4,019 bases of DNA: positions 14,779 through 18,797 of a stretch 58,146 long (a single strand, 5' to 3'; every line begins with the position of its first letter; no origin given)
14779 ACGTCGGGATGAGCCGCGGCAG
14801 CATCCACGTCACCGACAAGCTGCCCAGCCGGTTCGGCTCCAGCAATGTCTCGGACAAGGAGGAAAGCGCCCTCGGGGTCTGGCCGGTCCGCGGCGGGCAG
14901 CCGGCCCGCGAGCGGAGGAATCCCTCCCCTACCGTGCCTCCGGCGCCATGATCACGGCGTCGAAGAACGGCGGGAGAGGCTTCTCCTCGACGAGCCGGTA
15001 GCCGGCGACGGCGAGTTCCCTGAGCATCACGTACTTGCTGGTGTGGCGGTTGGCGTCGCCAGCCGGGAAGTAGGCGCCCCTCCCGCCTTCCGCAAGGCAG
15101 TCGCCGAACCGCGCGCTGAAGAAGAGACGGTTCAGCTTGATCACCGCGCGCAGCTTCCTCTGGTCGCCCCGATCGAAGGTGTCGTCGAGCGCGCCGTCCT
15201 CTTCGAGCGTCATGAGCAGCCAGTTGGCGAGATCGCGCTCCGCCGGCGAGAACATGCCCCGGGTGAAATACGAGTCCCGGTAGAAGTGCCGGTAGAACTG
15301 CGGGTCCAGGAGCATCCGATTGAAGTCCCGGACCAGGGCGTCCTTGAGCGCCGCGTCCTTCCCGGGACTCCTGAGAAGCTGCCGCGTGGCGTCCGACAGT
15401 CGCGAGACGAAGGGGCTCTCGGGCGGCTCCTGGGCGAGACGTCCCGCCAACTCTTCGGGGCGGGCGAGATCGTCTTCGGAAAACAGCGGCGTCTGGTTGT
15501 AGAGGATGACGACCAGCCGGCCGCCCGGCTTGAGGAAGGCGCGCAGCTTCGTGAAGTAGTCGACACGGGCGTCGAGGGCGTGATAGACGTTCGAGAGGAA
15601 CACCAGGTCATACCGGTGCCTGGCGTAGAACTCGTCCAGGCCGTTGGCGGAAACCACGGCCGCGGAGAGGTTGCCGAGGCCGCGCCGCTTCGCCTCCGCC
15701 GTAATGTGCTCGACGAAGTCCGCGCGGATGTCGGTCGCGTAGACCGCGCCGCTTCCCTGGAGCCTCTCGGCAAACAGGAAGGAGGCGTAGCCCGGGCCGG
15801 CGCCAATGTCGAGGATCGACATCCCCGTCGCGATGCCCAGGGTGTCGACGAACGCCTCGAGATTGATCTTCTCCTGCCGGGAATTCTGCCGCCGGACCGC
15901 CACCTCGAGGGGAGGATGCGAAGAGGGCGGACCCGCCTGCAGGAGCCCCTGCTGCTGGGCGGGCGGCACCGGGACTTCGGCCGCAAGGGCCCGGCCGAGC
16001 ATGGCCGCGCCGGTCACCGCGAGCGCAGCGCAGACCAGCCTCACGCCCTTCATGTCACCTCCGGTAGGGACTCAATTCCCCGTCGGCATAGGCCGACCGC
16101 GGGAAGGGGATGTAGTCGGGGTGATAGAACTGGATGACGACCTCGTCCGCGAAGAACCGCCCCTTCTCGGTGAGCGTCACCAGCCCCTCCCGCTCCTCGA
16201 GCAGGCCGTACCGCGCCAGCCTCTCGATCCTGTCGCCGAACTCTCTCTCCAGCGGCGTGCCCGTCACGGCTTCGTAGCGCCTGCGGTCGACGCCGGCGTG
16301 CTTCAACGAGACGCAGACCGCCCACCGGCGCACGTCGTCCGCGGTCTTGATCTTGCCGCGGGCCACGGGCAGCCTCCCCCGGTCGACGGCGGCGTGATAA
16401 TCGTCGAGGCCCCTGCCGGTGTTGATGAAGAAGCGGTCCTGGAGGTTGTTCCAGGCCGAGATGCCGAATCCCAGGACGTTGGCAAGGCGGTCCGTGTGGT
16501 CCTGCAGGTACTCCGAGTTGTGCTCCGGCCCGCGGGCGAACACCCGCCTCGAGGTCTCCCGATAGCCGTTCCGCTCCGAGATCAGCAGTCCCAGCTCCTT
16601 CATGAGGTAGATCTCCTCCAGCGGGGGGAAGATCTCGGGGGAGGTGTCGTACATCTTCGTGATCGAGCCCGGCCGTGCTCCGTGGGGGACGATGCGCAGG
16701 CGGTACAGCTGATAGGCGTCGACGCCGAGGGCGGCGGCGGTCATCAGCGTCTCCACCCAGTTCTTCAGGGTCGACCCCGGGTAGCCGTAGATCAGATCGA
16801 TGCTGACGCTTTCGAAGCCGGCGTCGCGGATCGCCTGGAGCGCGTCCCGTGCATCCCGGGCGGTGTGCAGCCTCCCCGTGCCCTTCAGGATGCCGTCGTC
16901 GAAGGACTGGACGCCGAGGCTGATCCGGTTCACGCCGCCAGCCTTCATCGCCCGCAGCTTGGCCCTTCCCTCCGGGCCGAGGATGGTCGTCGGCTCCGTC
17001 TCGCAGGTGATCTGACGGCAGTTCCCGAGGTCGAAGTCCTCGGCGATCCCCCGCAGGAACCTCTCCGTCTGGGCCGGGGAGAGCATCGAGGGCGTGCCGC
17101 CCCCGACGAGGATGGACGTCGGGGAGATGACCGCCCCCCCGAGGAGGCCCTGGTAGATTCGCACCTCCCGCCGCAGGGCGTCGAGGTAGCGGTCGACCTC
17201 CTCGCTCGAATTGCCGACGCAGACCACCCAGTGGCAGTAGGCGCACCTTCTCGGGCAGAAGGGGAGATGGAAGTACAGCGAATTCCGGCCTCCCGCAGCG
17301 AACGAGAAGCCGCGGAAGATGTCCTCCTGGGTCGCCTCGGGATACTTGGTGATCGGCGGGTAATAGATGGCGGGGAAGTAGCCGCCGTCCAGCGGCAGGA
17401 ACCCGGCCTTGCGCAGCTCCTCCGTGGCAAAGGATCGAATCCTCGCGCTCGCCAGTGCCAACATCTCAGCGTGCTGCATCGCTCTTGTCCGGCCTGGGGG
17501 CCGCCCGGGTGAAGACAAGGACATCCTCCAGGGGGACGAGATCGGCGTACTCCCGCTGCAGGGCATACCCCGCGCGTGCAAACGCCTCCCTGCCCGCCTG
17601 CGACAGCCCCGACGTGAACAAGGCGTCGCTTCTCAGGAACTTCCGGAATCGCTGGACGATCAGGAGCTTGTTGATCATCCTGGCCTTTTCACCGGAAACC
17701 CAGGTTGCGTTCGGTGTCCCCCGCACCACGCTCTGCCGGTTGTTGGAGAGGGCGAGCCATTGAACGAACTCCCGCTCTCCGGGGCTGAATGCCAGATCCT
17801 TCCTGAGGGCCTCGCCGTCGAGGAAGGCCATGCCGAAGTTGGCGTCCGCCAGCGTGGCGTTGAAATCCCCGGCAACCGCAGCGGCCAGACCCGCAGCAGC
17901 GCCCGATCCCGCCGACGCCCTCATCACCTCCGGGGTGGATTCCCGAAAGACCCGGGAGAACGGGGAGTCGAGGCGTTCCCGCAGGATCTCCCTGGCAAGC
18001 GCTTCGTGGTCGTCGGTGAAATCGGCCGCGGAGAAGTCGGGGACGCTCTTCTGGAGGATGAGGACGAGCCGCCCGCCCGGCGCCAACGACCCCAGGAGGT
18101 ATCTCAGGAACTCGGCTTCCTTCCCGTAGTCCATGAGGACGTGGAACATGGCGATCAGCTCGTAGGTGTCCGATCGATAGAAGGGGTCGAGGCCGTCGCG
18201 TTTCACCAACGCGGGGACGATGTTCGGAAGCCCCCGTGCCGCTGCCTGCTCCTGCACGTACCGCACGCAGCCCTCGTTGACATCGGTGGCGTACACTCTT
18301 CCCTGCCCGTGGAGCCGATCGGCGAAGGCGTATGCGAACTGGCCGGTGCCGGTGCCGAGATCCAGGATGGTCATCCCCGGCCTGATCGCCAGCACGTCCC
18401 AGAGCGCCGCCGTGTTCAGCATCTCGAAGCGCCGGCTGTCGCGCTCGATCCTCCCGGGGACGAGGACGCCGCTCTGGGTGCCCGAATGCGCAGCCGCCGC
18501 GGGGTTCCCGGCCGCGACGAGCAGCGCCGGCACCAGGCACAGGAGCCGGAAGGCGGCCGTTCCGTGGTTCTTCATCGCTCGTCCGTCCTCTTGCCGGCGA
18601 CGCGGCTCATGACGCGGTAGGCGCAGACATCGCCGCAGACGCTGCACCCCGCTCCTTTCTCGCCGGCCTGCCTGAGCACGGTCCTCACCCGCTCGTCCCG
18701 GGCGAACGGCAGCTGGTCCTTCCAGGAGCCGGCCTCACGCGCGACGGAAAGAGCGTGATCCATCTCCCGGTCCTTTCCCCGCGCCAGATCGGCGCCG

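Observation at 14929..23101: ThiC-like + HemN-like radical SAM + two methyltransferases + PLP enzyme + HMGL-like synthase + EamA: candidate undescribed biosynthetic pathway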

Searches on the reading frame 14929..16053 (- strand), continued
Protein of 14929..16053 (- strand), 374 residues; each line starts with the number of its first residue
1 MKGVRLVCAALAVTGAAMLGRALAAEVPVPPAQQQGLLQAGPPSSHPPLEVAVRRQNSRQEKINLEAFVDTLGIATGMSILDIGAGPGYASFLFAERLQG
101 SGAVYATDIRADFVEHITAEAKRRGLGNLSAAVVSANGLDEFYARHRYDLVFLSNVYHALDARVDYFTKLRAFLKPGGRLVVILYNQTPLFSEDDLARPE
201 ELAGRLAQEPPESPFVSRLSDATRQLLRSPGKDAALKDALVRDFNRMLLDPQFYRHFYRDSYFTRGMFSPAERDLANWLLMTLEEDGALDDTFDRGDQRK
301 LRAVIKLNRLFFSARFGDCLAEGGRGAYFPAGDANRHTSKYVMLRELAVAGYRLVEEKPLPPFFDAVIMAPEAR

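Call 81: fold_search(model_id=the predicted structure, library=pdb)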
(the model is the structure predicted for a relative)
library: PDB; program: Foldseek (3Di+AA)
matches with E <= 10: 1985; with E <= 0.001: 1097
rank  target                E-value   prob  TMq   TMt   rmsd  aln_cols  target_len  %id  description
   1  3dh0_A                8.8e-10  1.00  0.34  0.64   4.5       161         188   21  Crystal structure of a SAM dependent methyltransferase from Aquifex aeolicus (released 2008-07-15)
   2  3dh0_B                1.3e-09  1.00  0.35  0.65   2.8       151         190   21  Crystal structure of a SAM dependent methyltransferase from Aquifex aeolicus (released 2008-07-15)
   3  5mgz_A                3.0e-09  1.00  0.32  0.51  14.2       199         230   23  Streptomyces Spheroides NovO (8-demethylnovbiocic acid methyltransferase) with SAH (released 2017-01-18)
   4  5m58_A                4.0e-09  1.00  0.33  0.51  13.7       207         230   23  Crystal structure of CouO, a C-methyltransferase from Streptomyces rishiriensis (released 2017-02-15)
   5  5w7m                  5.7e-09  1.00  0.31  0.41  15.8       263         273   15  Crystal structure of RoqN (released 2018-06-27)
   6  5f8c_A                9.0e-09  1.00  0.34  0.36  10.7       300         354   15  Rv2258c-unbound (released 2016-06-29)
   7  6uak                  1.0e-08  1.00  0.31  0.38  20.3       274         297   15  LahSb - C-terminal methyltransferase involved in RiPP biosynthesis (released 2019-12-04)
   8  5w7k_A                1.1e-08  1.00  0.33  0.43  16.9       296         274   16  Crystal structure of OxaG (released 2018-06-27)
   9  5w7k_B                1.3e-08  1.00  0.30  0.40  14.9       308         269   16  Crystal structure of OxaG (released 2018-06-27)
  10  9fd3                  1.4e-08  1.00  0.31  0.52  10.3       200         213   22  CysG(N-16)-D190N mutant in complex with SAH from Kitasatospora cystarginea (released 2024-08-21)
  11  5m58_B                1.5e-08  1.00  0.33  0.51  13.4       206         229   22  Crystal structure of CouO, a C-methyltransferase from Streptomyces rishiriensis (released 2017-02-15)
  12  7fbh_C                1.5e-08  1.00  0.31  0.41  18.7       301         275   16  geranyl pyrophosphate C6-methyltransferase BezA (released 2021-12-01)
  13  7fbh_A                1.9e-08  1.00  0.31  0.40  18.9       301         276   16  geranyl pyrophosphate C6-methyltransferase BezA (released 2021-12-01)
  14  5do0_B                2.1e-08  1.00  0.35  0.27  11.6       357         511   12  The structure of PKMT1 from Rickettsia prowazekii (released 2016-08-10)
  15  8rdl                  2.4e-08  1.00  0.30  0.51   2.9       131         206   21  Xenorhabdin methyltransferase XrdM with SAH (released 2024-10-16)
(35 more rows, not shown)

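Call 93: search_solved_structures(query=L093:5403-5954:+, max_evalue=0.01, show_alignments=2)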
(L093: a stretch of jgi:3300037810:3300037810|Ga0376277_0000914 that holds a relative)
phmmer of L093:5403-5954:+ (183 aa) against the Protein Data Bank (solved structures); distinct sequences matched with E-value up to 0.01: 64 (the best 60 are shown).
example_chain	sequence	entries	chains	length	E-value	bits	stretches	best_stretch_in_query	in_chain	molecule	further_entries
4dn2_A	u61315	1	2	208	1.2e-18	70.6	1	1-176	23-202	Nitroreductase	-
9exv_A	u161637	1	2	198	2e-16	63.3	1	6-181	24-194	Nitroreductase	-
4g8s_A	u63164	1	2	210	7.1e-15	58.3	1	4-166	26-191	Nitroreductase family protein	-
8uc3_A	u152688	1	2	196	1.2e-14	57.5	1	6-182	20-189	Albonoursin synthase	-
3m5k_A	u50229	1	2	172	5.7e-14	55.3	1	5-176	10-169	Putative NADH dehydrogenase/NAD(P)H nitroreductase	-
6pz0_A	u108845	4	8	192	6.5e-14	55.1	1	6-170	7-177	iodotyrosine deiodinase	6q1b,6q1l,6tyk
3ge5_A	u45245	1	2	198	1.2e-12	51.1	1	4-168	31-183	putative NAD(P)H:FMN oxidoreductase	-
1nox_A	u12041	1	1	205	7e-12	48.5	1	9-61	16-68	NADH OXIDASE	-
8cqu_A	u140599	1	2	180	7.3e-12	48.4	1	2-183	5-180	Putative NADH dehydrogenase/NAD(P)H nitroreductase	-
3g14_A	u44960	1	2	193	1.3e-11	47.6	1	1-167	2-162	Nitroreductase family protein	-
3e10_A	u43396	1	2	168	7.6e-11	45.1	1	5-163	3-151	Putative NADH Oxidase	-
3tnz_A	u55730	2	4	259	1.2e-10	44.5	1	2-60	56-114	Iodotyrosine dehalogenase 1 | Iodotyrosine deiodinase 1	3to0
3kwk_A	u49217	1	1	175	1.4e-10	44.2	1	9-176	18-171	Putative NADH dehydrogenase/NAD(P)H nitroreductase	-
5yak_A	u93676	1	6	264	2.4e-10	43.5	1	2-61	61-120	Iodotyrosine deiodinase 1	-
3gb5_A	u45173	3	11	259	2.4e-10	43.5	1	2-60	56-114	Iodotyrosine dehalogenase 1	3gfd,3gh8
2isj_A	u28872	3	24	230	3.9e-06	29.8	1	6-161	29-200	BluB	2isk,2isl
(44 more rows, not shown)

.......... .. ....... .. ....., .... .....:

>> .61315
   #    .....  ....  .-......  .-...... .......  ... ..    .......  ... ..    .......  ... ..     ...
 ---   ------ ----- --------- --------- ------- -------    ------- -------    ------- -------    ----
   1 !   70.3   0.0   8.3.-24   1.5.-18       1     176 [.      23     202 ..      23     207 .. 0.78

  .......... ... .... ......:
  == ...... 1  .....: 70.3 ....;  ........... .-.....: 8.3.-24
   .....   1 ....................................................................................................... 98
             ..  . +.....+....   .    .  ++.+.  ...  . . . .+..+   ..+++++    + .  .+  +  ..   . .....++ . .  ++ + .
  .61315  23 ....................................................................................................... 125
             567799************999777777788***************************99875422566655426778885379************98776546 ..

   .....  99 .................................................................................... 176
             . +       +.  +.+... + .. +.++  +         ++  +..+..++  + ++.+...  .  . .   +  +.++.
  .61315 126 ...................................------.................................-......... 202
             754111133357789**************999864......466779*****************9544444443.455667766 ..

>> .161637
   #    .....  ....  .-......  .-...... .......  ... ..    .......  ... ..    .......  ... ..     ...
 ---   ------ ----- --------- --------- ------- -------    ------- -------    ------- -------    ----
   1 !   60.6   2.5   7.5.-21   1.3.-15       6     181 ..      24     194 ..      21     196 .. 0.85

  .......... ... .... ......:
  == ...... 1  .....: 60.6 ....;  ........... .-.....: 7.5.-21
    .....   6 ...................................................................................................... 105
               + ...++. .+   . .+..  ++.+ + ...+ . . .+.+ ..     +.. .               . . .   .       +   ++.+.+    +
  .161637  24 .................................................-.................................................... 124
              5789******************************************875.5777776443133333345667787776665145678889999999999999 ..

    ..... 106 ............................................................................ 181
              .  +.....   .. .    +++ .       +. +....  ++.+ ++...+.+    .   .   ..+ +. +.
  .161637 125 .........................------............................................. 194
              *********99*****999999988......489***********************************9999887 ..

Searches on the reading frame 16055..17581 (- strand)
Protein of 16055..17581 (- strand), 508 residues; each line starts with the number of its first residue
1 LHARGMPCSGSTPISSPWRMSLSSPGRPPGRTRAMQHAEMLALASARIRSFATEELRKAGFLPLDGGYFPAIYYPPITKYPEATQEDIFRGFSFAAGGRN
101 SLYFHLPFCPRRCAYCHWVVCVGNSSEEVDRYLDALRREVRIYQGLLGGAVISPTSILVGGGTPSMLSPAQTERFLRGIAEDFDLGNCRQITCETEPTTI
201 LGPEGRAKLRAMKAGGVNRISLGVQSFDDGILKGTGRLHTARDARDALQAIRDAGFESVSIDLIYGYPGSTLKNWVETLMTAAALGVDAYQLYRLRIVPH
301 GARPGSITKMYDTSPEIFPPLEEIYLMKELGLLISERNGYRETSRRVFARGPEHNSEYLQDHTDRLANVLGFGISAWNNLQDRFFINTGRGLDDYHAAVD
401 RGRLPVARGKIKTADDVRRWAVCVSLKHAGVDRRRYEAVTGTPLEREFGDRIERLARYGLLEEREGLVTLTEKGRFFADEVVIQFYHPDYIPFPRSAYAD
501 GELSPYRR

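Call 5: search_protein_families(library=pfam, proteins=[window:16055-17581:-], max_evalue=0.01)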
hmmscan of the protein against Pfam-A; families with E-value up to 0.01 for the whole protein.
window:16055-17581:- (508 aa): 2 families
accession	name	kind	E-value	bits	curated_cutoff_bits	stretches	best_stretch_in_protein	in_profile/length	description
PF04055.27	Radical_SAM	-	2.5e-19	70.5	29.5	1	104-279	2-163/166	Radical SAM superfamily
PF06969.22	HemN_C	-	1e-06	29.1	24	1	429-477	19-67/67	HemN C-terminal domain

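Call 6: search_protein_families(library=ncbifam, proteins=[window:16055-17581:-], max_evalue=0.001)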
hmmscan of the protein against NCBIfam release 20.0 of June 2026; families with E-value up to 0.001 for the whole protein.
window:16055-17581:- (508 aa): 22 families
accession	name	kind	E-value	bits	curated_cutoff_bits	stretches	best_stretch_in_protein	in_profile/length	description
NF006067.1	PRK08208.1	equivalog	4.6e-52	177.4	380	1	74-486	9-415/427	STM4012 family radical SAM protein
TIGR00538.1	hemN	equivalog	5.3e-50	170.6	324.95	1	74-485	21-438/454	oxygen-independent coproporphyrinogen III oxidase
TIGR04107.1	rSAM_HutW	equivalog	2.8e-49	168.1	400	1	98-481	38-410/419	heme anaerobic degradation radical SAM methyltransferase ChuW/HutW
TIGR00539.1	hemN_rel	equivalog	4.1e-45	154.5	205.4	1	101-474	2-358/361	radical SAM family heme chaperone HemW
TIGR03994.1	rSAM_HemZ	equivalog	9.6e-40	136.9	321.4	1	100-289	85-270/401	coproporphyrinogen dehydrogenase HemZ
NF006385.0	PRK08629.1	equivalog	2e-35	122.5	355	1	100-486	53-414/439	coproporphyrinogen III oxidase family protein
NF005133.0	PRK06582.1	equivalog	8.5e-33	113.9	597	1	101-297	13-201/390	coproporphyrinogen III oxidase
NF006064.0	PRK08207.2-2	equivalog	6.9e-30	104.5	504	1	101-295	146-338/465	coproporphyrinogen III oxidase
NF006061.0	PRK08207.1-4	equivalog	1.2e-26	93.6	702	1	101-285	175-358/501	coproporphyrinogen III oxidase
NF006060.0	PRK08207.1-3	equivalog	3.1e-26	92.2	653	1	101-289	151-338/477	coproporphyrinogen III oxidase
NF006059.0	PRK08207.1-1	equivalog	7e-23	81.1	1012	1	101-284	173-355/496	coproporphyrinogen III oxidase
NF006066.0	PRK08207.2-5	equivalog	9.9e-22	77.2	1117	1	101-297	192-386/518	coproporphyrinogen III oxidase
NF004567.0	PRK05904.1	equivalog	1e-20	74.3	355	1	101-280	8-177/353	coproporphyrinogen III oxidase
NF006062.0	PRK08207.1-5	equivalog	3.4e-19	69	1007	1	101-287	150-335/476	coproporphyrinogen III oxidase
NF006063.0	PRK08207.2-1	equivalog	2.4e-17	62.8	1074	1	99-287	192-378/518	coproporphyrinogen III oxidase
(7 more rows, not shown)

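Call 36: search_solved_structures(query=window:16055-17479:-, show_alignments=0)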
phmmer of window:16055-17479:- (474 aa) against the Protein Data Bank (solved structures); distinct sequences matched with E-value up to 0.001: 5.
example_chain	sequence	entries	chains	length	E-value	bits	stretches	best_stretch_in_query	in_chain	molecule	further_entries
9p2u_A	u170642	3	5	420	2.9e-29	105.2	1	68-363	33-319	Radical S-adenosylmethionine methyltransferase NocN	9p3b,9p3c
1olt_A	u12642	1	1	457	3.5e-29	105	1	64-447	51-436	OXYGEN-INDEPENDENT COPROPORPHYRINOGEN III OXIDASE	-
6iad_A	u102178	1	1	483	0.00016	23.6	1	174-239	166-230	Histone acetyltransferase, ELP3 family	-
6iaz_A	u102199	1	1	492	0.00016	23.6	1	174-239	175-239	Histone acetyltransferase, ELP3 family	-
6ia8_A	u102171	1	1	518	0.00018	23.5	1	174-239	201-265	Histone acetyltransferase, ELP3 family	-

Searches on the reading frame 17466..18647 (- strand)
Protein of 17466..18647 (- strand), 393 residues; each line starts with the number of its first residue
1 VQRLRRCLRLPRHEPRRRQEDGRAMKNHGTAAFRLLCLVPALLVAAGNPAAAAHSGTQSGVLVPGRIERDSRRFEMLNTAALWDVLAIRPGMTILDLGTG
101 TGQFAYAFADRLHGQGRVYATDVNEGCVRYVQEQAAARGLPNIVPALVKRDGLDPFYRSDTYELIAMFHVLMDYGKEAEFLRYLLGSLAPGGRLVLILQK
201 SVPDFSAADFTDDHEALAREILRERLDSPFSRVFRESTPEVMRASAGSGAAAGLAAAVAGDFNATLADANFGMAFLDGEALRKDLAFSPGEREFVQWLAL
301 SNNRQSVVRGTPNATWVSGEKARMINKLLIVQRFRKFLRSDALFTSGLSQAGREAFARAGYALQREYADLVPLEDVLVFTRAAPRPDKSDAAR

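Call 5: search_protein_families(library=pfam, proteins=[window:17466-18647:-], max_evalue=0.01)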
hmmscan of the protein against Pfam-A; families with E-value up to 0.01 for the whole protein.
window:17466-18647:- (393 aa): 11 families
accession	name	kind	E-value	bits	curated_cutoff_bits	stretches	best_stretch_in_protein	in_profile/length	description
PF13649.12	Methyltransf_25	-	1e-10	42.6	27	1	94-192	1-97/97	Methyltransferase domain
PF13847.12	Methyltransf_31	-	3.3e-10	40.2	27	1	89-200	2-113/145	Methyltransferase domain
PF08241.18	Methyltransf_11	-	3.6e-09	37.6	21.2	1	95-196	1-95/95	Methyltransferase domain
PF08242.18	Methyltransf_12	-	1.9e-08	35.4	30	1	95-194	1-98/98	Methyltransferase domain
PF13489.12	Methyltransf_23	-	7.3e-08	32.8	27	1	88-199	20-119/164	Methyltransferase domain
PF01209.24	Ubie_methyltran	-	2.2e-07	30.9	20.1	1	84-202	41-156/233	ubiE/COQ5 methyltransferase family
PF01728.25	FtsJ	-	1.9e-05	25.1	24.1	1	88-126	19-56/181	FtsJ-like methyltransferase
PF01135.25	PCMT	-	4.7e-05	23.7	20.3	1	78-199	61-174/210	Protein-L-isoaspartate(D-aspartate) O-methyltransferase (PCMT)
PF05175.20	MTS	-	8.2e-05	22.8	23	1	79-203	20-145/170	Methyltransferase small domain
PF06080.18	DUF938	-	0.002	18.4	27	1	93-146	28-80/202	Protein of unknown function (DUF938)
PF01269.23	Fibrillarin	-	0.0024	17.5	27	1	86-147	67-126/227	Fibrillarin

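Call 6: search_protein_families(library=ncbifam, proteins=[window:17466-18647:-], max_evalue=0.001)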
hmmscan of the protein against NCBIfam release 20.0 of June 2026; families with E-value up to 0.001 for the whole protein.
window:17466-18647:- (393 aa): 18 families
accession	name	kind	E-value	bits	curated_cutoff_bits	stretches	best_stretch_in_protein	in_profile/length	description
NF001240.0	PRK00216.1-1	equivalog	2e-11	43.4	378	1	85-203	58-174/251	bifunctional demethylmenaquinone methyltransferase/2-methoxy-6-polyprenyl-1,4-benzoquinol methylase UbiE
NF043040.1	corrin_prot_MT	hypoth_equivalog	1.4e-07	31.2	180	1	88-196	39-147/216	corrinoid protein-associated methyltransferase CpaM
NF052510.1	methyltran_MpqE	exception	1.7e-06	27.6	335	1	87-196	43-151/234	methyl-plastoquinone biosynthesis methyltransferase MpqE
TIGR02469.1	CbiT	equivalog_domain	6.7e-06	26.4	78.3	1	84-144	13-72/124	precorrin-6Y C5,15-methyltransferase (decarboxylating) subunit CbiT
TIGR04188.1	methyltr_grsp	subfamily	9.6e-06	25.2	380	1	80-163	97-176/363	ATP-grasp peptide maturase system methyltransferase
TIGR03534.1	RF_mod_PrmC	equivalog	1.2e-05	24.9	199.1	1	89-165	87-160/253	peptide chain release factor N(5)-glutamine methyltransferase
NF001243.0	PRK00216.1-4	equivalog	1.3e-05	24.7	235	1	86-205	43-159/237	demethylmenaquinone methyltransferase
TIGR02752.1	MenG_heptapren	equivalog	2.3e-05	24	419.85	1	86-204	41-156/231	demethylmenaquinone methyltransferase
NF047649.1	MTase_UXPK_star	exception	3e-05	23.2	460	1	87-197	74-182/283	methyltransferase/UXPK-star double selenoprotein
NF001241.0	PRK00216.1-2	equivalog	7.6e-05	22.5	327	1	83-197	44-148/231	demethylmenaquinone methyltransferase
NF010550.0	PRK13943.1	equivalog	0.0002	20.6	359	0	84-198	74-180/322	protein-L-isoaspartate O-methyltransferase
NF001244.0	PRK00216.1-5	equivalog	0.00021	20.7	216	1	88-195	46-152/236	bifunctional demethylmenaquinone methyltransferase/2-methoxy-6-polyprenyl-1,4-benzoquinol methylase UbiE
NF001785.0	PRK00517.2-2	equivalog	0.00031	20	188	1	91-151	146-204/282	50S ribosomal protein L11 methyltransferase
NF008823.0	PRK11873.1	subfamily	0.00032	20.3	263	1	86-143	73-130/272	arsenite methyltransferase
TIGR04364.1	methyltran_FxLD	equivalog_domain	0.00035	19.7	320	1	84-197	76-180/394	methyltransferase, FxLD system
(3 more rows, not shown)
